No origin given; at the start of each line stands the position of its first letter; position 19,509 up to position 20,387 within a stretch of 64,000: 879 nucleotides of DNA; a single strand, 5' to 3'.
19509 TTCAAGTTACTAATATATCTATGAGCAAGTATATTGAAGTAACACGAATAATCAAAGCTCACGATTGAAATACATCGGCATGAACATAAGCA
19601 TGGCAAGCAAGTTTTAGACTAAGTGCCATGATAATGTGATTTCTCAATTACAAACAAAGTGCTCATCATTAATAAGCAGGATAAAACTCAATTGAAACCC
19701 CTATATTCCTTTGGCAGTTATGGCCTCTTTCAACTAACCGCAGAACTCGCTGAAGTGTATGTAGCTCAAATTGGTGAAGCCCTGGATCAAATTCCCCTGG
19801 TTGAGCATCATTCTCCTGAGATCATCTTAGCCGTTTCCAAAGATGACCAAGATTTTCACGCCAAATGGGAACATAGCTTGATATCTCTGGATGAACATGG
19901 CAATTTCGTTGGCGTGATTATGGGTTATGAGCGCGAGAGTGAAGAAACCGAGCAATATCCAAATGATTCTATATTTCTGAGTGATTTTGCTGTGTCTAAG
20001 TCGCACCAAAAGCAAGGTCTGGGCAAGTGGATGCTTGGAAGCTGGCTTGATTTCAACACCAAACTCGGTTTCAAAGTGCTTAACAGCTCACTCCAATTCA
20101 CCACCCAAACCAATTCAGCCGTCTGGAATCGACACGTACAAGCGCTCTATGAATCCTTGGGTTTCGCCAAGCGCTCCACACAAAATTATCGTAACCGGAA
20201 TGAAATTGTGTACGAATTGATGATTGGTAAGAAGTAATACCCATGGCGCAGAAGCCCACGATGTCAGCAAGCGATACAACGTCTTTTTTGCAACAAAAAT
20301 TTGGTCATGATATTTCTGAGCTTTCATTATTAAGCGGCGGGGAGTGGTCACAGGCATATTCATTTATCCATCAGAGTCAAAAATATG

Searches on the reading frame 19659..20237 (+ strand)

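Call 63: search_protein_families(library=pfam, proteins=[window:19659-20237:+], max_evalue=0.001)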
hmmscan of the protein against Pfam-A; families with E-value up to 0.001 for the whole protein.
window:19659-20237:+ (192 aa): 3 families
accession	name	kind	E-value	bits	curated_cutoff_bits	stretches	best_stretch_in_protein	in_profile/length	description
PF00583.31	Acetyltransf_1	-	1.4e-08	35.5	20.7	1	62-169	24-116/116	Acetyltransferase (GNAT) family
PF13508.13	Acetyltransf_7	-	7.5e-08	33.1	27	1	77-170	8-83/84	Acetyltransferase (GNAT) domain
PF13673.13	Acetyltransf_10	-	0.00096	19.6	23.6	0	71-176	30-114/128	Acetyltransferase (GNAT) domain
